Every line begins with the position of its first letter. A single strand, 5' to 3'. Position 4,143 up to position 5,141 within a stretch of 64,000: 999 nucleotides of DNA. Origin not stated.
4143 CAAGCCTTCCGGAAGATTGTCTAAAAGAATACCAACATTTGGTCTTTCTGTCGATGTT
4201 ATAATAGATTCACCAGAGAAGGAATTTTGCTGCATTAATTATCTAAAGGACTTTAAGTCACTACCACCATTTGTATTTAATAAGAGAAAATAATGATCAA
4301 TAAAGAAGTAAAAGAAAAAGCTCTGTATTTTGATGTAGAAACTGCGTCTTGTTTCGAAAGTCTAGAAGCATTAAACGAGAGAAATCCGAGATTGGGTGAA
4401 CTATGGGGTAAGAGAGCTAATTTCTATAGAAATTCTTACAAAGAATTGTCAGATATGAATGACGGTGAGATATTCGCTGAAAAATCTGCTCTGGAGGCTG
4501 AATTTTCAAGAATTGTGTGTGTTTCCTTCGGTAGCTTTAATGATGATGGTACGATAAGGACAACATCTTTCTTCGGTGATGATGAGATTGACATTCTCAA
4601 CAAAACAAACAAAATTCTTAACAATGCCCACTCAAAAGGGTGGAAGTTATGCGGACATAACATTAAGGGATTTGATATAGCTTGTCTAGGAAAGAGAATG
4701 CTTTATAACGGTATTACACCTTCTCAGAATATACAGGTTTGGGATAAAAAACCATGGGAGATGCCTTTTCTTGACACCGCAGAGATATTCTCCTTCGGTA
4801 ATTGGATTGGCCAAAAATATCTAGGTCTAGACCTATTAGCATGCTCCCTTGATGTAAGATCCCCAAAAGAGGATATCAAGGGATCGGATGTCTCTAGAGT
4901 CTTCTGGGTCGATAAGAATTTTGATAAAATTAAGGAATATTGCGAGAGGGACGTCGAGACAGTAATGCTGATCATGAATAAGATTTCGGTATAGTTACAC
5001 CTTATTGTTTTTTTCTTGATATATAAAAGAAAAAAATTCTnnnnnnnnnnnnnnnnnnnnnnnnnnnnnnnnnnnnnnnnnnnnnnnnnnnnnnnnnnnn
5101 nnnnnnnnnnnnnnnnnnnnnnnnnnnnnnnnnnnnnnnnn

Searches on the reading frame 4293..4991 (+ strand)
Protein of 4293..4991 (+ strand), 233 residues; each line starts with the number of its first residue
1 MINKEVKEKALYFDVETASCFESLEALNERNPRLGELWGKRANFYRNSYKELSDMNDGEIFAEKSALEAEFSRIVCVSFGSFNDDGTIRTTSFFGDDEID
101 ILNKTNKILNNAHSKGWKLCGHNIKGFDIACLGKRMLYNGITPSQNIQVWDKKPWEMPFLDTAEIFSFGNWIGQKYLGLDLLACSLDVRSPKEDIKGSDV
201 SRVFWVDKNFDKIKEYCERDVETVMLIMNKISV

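Call 12: search_protein_families(library=phrogs, proteins=[window:4293-4991:+], max_evalue=0.001)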
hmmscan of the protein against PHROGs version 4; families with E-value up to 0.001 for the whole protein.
window:4293-4991:+ (233 aa): 3 families
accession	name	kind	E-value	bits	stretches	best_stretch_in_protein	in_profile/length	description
phrog_25228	-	DNA, RNA and nucleotide metabolism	7e-32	111.8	1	7-228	10-223/326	3'-5' exonuclease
phrog_403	-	DNA, RNA and nucleotide metabolism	2.7e-10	40.6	1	3-227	60-242/321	DNA polymerase exonuclease subunit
phrog_17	-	DNA, RNA and nucleotide metabolism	3.7e-05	22.9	1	41-231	687-824/1445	DNA polymerase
